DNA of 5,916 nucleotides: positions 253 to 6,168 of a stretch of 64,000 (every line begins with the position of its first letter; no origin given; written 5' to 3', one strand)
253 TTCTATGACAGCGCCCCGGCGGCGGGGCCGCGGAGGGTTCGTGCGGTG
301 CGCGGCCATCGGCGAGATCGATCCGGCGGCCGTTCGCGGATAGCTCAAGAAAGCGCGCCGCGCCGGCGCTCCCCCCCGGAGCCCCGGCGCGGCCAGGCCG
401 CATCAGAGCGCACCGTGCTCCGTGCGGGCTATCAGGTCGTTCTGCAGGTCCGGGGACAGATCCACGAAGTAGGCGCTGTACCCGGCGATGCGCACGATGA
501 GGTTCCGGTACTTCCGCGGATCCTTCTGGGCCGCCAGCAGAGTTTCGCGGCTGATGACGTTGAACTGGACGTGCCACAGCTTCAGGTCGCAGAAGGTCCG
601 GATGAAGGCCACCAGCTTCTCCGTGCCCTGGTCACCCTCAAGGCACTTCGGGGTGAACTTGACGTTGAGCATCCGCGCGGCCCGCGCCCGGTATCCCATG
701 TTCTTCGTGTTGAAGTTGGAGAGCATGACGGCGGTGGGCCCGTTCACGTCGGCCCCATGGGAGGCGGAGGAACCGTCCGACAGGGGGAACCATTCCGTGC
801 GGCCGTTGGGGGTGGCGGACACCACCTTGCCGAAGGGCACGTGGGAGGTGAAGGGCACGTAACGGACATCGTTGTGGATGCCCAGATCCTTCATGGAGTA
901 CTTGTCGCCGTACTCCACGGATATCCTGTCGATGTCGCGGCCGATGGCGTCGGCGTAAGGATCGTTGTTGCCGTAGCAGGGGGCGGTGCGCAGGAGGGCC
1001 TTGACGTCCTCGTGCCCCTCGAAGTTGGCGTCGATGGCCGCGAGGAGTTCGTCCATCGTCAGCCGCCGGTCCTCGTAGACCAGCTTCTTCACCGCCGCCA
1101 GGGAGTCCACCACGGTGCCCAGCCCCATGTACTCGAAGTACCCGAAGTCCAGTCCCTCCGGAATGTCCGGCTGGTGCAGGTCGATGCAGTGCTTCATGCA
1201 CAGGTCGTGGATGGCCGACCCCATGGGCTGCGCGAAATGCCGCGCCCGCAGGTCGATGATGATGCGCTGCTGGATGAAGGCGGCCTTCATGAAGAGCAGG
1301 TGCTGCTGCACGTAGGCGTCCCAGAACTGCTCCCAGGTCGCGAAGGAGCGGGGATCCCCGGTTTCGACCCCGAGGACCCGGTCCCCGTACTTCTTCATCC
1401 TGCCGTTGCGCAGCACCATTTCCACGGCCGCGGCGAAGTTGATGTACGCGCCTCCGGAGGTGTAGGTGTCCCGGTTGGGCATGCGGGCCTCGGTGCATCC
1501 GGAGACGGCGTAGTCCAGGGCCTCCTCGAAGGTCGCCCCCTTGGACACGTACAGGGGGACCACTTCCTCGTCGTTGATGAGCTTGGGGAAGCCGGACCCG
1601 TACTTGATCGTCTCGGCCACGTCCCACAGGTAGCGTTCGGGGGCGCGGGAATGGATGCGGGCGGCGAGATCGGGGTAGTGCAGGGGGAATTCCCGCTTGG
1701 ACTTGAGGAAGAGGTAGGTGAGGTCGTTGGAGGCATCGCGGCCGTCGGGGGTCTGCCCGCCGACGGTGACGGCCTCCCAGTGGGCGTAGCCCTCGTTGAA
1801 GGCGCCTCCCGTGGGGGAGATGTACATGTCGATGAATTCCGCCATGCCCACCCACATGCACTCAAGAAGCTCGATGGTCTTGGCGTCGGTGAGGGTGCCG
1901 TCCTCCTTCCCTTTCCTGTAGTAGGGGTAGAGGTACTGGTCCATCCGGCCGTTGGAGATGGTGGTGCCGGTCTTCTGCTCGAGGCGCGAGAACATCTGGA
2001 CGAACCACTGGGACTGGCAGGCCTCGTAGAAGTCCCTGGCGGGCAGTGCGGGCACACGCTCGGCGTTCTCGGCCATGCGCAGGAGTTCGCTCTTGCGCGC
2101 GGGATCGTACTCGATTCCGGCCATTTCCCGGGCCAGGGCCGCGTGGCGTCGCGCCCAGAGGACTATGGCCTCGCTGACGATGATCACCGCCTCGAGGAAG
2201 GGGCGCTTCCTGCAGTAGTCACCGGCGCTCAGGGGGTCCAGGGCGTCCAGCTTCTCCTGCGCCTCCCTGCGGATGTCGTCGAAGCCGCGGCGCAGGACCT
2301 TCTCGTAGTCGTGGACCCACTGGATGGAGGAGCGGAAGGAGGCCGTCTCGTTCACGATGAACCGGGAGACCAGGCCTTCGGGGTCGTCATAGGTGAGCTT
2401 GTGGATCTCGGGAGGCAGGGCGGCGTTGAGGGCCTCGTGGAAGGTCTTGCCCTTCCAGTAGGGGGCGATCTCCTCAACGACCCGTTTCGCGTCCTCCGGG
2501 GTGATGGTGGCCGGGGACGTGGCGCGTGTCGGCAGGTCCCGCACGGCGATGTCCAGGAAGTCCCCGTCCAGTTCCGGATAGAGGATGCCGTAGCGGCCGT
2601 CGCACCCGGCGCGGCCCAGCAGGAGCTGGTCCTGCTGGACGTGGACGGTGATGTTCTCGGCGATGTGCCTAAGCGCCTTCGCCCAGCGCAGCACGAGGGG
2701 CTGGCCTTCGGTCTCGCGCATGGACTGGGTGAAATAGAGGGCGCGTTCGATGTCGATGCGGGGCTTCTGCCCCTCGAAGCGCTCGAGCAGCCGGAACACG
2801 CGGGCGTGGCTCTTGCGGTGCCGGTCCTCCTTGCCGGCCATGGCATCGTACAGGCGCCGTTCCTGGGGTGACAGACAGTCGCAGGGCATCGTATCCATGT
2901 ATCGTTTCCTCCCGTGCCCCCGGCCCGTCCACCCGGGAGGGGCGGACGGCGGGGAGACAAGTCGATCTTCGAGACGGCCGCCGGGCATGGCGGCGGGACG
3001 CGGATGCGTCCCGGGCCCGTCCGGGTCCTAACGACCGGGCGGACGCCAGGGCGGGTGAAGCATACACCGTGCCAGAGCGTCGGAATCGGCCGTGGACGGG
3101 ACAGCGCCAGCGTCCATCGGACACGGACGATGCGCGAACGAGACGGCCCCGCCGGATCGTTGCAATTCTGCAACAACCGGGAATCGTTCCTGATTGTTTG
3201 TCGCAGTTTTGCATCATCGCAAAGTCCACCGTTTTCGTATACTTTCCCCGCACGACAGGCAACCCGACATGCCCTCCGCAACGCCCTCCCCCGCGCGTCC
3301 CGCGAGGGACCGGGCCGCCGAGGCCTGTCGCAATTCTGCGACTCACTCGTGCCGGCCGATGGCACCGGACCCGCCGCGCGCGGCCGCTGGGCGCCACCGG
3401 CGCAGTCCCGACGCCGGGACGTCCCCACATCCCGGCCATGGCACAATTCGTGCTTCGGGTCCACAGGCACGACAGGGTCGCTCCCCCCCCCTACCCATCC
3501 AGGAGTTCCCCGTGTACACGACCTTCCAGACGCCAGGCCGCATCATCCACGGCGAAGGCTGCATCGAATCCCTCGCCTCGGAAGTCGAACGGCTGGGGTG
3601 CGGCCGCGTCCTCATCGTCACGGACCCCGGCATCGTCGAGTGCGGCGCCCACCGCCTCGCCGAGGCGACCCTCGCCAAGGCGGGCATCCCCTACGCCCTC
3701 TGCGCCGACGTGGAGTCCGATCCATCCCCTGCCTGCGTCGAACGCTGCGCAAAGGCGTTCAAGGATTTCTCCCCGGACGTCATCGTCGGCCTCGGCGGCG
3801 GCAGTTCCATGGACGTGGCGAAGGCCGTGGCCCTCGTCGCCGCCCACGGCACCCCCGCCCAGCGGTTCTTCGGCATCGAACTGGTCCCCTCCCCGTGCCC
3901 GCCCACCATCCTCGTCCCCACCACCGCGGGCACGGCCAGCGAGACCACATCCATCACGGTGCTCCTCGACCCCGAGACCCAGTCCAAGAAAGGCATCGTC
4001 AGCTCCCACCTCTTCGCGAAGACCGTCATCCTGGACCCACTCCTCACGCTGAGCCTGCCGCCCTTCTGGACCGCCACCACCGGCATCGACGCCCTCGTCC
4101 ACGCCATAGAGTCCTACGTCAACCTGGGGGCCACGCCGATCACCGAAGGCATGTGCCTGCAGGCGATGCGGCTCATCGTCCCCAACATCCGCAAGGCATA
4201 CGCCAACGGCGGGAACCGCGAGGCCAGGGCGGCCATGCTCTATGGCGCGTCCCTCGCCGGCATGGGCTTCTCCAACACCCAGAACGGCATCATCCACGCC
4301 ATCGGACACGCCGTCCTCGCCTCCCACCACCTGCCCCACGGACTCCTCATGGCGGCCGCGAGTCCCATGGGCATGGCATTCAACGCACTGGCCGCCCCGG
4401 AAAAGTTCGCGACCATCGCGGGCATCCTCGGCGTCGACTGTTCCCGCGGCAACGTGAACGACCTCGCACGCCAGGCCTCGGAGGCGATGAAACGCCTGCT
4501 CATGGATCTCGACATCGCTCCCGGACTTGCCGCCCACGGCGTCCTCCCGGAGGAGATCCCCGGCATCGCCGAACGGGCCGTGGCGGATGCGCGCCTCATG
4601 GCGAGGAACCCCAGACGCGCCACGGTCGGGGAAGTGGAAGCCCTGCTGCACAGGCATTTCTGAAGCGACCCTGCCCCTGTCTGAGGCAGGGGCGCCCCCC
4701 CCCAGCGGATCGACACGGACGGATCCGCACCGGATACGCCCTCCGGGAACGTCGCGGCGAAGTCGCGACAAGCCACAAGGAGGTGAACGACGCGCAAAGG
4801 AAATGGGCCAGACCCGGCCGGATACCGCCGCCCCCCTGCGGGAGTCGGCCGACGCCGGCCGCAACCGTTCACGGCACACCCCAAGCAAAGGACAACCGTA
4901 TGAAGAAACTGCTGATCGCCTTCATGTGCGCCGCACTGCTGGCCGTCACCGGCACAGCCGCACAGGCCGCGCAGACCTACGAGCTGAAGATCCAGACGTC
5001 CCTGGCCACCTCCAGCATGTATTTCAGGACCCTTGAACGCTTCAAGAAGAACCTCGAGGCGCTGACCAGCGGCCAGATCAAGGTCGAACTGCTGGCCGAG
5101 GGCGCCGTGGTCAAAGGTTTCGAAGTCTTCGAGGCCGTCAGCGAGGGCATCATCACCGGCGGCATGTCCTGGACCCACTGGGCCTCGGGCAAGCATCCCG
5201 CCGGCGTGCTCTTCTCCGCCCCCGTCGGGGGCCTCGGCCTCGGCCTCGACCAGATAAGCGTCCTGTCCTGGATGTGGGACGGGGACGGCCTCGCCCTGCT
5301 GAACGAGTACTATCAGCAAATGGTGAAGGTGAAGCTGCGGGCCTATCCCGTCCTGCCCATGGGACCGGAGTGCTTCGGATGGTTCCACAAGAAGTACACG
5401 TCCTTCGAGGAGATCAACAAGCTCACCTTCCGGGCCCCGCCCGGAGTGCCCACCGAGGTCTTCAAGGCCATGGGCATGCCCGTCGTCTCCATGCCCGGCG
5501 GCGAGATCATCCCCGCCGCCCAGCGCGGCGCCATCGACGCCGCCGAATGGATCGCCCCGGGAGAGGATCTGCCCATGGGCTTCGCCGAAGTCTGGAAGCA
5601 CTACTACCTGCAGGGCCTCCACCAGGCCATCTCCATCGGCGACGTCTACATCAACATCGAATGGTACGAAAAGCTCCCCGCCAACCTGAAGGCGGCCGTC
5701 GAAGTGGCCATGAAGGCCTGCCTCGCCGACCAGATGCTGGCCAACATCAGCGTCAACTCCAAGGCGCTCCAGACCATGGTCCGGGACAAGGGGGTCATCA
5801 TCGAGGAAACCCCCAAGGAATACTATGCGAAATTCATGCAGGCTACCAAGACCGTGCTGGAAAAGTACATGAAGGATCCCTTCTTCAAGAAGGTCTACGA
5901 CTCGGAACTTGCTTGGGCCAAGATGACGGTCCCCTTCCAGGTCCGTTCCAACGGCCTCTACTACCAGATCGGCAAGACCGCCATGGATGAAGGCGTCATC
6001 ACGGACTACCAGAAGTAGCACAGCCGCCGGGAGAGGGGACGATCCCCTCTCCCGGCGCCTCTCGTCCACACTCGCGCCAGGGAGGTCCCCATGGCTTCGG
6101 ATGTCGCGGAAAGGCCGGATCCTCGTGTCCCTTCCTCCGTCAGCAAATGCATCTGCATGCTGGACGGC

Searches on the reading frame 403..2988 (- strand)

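Call 3: search_protein_families(library=pfam, proteins=[window:403-2988:-], max_evalue=0.01)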
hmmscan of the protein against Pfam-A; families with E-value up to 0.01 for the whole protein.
window:403-2988:- (861 aa): 2 families
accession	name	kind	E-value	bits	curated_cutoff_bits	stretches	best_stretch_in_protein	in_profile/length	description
PF02901.20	PFL-like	-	1.7e-171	572.5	24.3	1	66-720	7-647/647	Pyruvate formate lyase-like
PF01228.26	Gly_radical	-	6.3e-29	101.1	22.2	1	737-842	2-106/106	Glycine radical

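Call 5: search_protein_families(library=ncbifam, proteins=[window:403-2988:-], max_evalue=0.01)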
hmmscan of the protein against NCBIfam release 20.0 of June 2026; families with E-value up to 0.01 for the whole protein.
window:403-2988:- (861 aa): 12 families
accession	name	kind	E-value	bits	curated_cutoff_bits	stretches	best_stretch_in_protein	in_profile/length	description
NF048011.1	SfplDhtHpsGDes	equivalog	0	1512.5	1000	1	40-859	1-820/821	(2S)-3-sulfopropanediol dehydratase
TIGR01774.1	PFL2-3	subfamily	8.9e-172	573.2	678.2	1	63-858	5-784/786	formate C-acetyltransferase/glycerol dehydratase family glycyl radical enzyme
TIGR04394.1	choline_CutC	equivalog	1.1e-154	517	1050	1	63-856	4-784/789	choline trimethylamine-lyase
NF043068.1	glycl_HYPD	equivalog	5.4e-152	507.6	1100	1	63-858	3-782/784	trans-4-hydroxy-L-proline dehydratase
NF048009.1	SfplDhtHpfGKleb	equivalog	3.8e-135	452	1000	1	60-857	24-821/824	(2S)-3-sulfopropanediol dehydratase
NF007437.0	PRK09983.1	equivalog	6.6e-132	441.1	1109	1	63-858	4-763/765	formate C-acetyltransferase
NF033718.1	indole_decarb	equivalog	4.5e-116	389.1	1100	3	164-657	159-645/868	indoleacetate decarboxylase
NF033715.1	glycyl_HPDL_Lrg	equivalog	1.9e-82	277.5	1150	2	224-657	228-679/901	4-hydroxyphenylacetate decarboxylase large subunit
TIGR01255.1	pyr_form_ly_1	equivalog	3.6e-21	75.3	994.2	1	315-859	231-742/744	formate C-acetyltransferase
NF038360.1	rad_fix_GrcA3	exception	3.4e-15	55.9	158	1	788-860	5-77/78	autonomous glycyl radical cofactor GrcA3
NF008341.1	PRK11127.1-1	equivalog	1.9e-12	47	145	1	804-858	23-77/80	autonomous glycyl radical cofactor GrcA2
TIGR04365.1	spare_glycyl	equivalog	1.5e-09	38.2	170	1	806-856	71-121/126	autonomous glycyl radical cofactor GrcA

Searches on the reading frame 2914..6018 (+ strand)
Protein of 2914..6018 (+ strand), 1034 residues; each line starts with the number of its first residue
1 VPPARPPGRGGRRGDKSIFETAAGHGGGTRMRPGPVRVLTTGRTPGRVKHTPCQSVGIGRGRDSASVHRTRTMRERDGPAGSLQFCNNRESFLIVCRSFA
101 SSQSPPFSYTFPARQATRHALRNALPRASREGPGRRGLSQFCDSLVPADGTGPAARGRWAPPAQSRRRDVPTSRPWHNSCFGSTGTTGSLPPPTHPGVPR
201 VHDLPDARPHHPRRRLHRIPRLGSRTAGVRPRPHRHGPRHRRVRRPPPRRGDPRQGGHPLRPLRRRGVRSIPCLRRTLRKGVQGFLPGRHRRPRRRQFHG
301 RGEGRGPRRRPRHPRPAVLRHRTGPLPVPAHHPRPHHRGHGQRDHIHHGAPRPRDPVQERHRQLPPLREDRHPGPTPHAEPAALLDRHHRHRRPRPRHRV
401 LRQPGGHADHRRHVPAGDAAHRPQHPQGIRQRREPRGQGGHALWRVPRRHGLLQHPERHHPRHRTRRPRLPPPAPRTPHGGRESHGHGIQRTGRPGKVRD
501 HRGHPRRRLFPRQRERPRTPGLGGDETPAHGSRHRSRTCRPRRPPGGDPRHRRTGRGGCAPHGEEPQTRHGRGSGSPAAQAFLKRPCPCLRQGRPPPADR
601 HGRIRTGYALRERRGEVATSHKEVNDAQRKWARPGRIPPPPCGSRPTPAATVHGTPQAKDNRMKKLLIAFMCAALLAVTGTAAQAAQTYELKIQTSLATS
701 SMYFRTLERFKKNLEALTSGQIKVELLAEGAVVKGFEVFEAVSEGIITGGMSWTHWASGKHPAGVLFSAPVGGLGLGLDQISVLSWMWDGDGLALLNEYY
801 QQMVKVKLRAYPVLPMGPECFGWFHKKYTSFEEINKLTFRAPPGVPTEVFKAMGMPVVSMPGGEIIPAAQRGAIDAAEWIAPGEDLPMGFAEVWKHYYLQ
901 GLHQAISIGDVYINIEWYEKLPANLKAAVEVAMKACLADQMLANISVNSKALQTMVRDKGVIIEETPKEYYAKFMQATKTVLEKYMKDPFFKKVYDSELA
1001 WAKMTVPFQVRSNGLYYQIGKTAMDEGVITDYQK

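Call 3: search_protein_families(library=pfam, proteins=[window:2914-6018:+], max_evalue=0.01)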
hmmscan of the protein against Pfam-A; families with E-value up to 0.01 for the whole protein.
window:2914-6018:+ (1034 aa): 1 family
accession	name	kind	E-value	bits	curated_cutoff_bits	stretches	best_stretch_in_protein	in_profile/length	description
PF03480.18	DctP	-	4.2e-31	108.8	23.4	1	696-987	4-285/286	Bacterial extracellular solute-binding protein, family 7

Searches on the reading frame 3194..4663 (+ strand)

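Call 5: search_protein_families(library=ncbifam, proteins=[window:3194-4663:+], max_evalue=0.01)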
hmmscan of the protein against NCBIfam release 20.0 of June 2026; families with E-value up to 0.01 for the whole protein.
window:3194-4663:+ (489 aa): 17 families
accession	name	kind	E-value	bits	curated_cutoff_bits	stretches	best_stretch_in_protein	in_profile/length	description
NF050025.1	SulfAcetaldRedSarD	equivalog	6.4e-144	479.5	700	1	109-489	3-385/385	sulfoacetaldehyde reductase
NF041833.1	Fe_ADH_ErcA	equivalog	1e-84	284.9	550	1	117-486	11-379/382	alcohol dehydrogenase-like regulatory protein ErcA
NF053866.1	CholDhdGbsBBac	equivalog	2e-82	276.9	550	1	108-488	9-390/392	choline dehydrogenase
TIGR02638.1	lactal_redase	equivalog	1.9e-81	273.8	523.15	1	118-484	11-378/379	lactaldehyde reductase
NF007911.0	PRK10624.1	equivalog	2.1e-75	254.1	537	1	119-487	13-380/382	lactaldehyde reductase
NF010378.0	PRK13805.1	equivalog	2.6e-65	220.8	951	1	111-489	459-864/872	bifunctional acetaldehyde-CoA/alcohol dehydrogenase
NF058672.1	4HyButDHCUPNE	equivalog_domain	9.6e-65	219.2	500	1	117-487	10-376/378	4-hydroxybutyrate dehydrogenase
NF007363.0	PRK09860.1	equivalog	1.8e-59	201.8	581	1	110-484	5-378/383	L-threonine dehydrogenase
TIGR03405.1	Phn_Fe-ADH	equivalog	1.6e-55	188.3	423.7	1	114-467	4-348/355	iron-containing alcohol dehydrogenase PsrA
NF011998.0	PRK15454.1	equivalog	1.1e-51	175.9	556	1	109-481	22-387/395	ethanolamine utilization ethanol dehydrogenase EutG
TIGR04266.1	NDMA_methanol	equivalog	3.2e-39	134.9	625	1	102-442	5-348/420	NDMA-dependent methanol dehydrogenase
NF011717.0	PRK15138.1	equivalog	1.2e-19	70.7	645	1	110-391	5-290/387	alcohol dehydrogenase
NF041822.1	daptide_DH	equivalog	9e-18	64.3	300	1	138-311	2-178/363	daptide-type RiPP biosynthesis dehydogenase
NF006941.0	PRK09423.1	subfamily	8.6e-14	51.1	336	1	109-263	3-136/367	glycerol dehydrogenase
NF053832.1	GlycoaldRedHalo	equivalog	4.2e-10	39.3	550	1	109-213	3-104/363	glycolaldehyde reductase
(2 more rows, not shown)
